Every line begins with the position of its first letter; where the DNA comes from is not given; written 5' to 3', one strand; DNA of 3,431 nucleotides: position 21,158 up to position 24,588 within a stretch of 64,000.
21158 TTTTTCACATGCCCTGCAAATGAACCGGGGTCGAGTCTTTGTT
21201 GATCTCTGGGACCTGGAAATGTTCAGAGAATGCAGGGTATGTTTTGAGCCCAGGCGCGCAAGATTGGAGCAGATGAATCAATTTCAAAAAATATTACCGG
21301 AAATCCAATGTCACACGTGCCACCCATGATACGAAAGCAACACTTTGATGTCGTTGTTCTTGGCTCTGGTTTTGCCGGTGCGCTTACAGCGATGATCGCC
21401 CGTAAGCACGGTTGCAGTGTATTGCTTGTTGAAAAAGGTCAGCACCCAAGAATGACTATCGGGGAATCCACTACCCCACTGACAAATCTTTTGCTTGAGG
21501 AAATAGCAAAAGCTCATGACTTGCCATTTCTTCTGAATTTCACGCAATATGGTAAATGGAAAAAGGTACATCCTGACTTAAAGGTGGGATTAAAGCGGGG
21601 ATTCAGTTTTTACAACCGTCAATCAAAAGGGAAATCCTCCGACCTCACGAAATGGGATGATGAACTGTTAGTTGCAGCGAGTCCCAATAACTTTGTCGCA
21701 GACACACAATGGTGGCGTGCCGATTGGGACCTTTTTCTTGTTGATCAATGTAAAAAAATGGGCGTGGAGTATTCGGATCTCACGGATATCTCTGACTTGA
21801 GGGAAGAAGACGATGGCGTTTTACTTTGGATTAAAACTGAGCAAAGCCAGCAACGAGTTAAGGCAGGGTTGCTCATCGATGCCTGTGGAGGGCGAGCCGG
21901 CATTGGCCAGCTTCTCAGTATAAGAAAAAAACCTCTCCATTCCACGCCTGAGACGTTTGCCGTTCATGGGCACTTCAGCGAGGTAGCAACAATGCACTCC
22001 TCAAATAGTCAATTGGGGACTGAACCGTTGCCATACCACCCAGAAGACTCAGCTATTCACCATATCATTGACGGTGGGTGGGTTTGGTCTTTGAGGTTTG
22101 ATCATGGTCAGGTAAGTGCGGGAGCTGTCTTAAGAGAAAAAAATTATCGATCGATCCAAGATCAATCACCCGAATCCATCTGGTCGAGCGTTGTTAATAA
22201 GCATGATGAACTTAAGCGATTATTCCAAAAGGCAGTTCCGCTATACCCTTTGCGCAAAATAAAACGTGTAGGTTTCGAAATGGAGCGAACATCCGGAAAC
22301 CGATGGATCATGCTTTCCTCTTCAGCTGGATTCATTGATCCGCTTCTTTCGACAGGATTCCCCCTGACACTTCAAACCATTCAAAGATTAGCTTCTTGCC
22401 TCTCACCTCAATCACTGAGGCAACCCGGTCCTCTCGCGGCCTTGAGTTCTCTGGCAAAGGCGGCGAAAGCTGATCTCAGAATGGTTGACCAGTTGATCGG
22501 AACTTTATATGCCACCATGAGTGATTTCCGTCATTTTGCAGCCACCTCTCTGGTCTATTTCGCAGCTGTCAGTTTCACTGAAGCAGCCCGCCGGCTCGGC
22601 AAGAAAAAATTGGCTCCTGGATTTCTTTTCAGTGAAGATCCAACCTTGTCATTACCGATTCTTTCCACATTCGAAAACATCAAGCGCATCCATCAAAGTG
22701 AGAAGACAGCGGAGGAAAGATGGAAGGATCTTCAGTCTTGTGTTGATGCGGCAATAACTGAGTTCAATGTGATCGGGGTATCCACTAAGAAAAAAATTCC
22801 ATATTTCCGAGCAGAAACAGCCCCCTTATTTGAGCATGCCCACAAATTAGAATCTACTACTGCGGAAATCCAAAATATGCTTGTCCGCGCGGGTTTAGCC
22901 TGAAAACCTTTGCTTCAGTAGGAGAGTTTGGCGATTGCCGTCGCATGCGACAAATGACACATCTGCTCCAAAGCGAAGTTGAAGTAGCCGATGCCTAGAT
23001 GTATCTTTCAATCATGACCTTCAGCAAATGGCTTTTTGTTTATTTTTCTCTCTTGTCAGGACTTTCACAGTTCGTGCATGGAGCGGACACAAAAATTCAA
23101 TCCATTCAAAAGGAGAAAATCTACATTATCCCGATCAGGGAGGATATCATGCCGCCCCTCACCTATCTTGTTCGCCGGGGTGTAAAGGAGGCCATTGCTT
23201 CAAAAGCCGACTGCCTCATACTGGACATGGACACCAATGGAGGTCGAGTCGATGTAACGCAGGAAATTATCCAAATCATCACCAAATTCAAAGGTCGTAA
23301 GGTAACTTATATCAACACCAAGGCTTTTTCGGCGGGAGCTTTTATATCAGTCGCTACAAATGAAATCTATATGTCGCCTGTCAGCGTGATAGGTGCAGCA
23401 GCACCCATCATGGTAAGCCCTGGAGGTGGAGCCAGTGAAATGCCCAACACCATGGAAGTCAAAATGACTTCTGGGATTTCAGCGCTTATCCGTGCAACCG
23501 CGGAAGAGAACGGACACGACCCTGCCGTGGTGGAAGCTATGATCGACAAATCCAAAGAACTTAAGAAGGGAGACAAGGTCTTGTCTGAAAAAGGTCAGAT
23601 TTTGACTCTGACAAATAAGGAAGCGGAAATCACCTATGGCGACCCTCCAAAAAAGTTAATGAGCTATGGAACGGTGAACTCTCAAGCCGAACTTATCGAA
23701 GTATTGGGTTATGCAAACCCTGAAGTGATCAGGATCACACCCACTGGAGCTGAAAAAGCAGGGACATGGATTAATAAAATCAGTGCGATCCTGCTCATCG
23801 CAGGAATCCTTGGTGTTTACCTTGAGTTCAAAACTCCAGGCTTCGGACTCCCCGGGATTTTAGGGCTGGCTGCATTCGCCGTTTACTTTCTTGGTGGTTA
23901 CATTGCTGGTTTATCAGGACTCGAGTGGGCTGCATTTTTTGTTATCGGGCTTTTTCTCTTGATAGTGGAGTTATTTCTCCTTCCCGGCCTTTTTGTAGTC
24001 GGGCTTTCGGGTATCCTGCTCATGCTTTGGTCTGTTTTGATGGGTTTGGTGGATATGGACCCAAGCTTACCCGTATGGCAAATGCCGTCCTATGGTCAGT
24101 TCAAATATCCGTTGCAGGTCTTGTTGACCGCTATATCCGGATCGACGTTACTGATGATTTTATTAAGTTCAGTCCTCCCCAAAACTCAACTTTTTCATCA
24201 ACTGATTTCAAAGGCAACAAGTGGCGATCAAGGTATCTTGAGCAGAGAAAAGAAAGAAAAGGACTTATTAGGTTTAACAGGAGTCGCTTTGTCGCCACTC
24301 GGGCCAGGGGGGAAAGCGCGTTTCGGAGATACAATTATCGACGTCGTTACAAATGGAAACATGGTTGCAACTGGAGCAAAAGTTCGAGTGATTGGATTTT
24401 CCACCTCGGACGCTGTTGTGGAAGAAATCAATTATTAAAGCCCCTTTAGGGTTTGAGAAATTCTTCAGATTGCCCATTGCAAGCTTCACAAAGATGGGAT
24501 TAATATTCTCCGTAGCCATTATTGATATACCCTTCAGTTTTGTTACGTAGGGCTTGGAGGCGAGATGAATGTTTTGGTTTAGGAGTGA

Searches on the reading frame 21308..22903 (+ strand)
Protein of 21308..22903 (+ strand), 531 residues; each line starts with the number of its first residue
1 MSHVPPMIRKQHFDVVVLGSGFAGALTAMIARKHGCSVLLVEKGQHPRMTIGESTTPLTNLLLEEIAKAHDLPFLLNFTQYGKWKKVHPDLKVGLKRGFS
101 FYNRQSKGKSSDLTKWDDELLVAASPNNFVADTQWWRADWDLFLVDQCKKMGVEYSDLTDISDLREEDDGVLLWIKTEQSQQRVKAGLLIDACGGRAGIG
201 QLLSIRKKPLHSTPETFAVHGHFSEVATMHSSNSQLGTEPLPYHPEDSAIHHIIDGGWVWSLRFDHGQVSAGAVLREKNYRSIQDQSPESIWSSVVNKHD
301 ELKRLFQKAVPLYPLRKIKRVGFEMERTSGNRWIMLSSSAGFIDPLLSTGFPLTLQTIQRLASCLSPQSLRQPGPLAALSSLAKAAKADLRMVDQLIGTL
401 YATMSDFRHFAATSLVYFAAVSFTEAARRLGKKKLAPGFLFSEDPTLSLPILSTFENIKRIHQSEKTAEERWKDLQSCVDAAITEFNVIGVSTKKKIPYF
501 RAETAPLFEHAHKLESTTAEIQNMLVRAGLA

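Call 59: search_protein_families(library=pfam, proteins=[window:21308-22903:+], max_evalue=0.00001)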
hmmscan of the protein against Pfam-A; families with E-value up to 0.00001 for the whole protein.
window:21308-22903:+ (531 aa): 7 families
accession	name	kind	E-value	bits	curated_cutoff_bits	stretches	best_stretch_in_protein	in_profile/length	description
PF04820.20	Trp_halogenase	-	2.3e-15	56.8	21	1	140-372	160-361/458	Tryptophan halogenase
PF00890.30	FAD_binding_2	-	8.7e-09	35.5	20.4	0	14-50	1-37/414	FAD binding domain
PF01266.30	DAO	-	9e-09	35.7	27.9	1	14-289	1-273/353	FAD dependent oxidoreductase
PF03486.20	HI0933_like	-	8.2e-07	29.1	50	0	14-47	2-35/244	HI0933-like protein Rossmann domain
PF07992.20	Pyr_redox_2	-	2.7e-06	27.4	26.1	0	13-104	1-81/291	Pyridine nucleotide-disulphide oxidoreductase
PF12831.13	FAD_oxidored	-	5.7e-06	26.3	27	0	14-194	1-145/416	FAD dependent oxidoreductase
PF13450.12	NAD_binding_8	-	9.3e-06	26.3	21.9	0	17-51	1-35/68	NAD(P)-binding Rossmann-like domain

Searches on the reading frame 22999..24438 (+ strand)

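Call 59: search_protein_families(library=pfam, proteins=[window:22999-24438:+], max_evalue=0.00001)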
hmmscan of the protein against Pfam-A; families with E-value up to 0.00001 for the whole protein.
window:22999-24438:+ (479 aa): 3 families
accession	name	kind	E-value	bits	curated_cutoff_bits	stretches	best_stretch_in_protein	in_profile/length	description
PF25145.1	NfeD1b_N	-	1.4e-38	132.8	40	1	40-244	1-187/189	NfeD1b, N-terminal domain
PF24961.1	NfeD_membrane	-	1.7e-20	73.6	26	1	261-388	2-116/119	NfeD integral membrane domain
PF01957.25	NfeD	-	1.9e-08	34.8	29.1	1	421-475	2-56/57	NfeD-like C-terminal, partner-binding domain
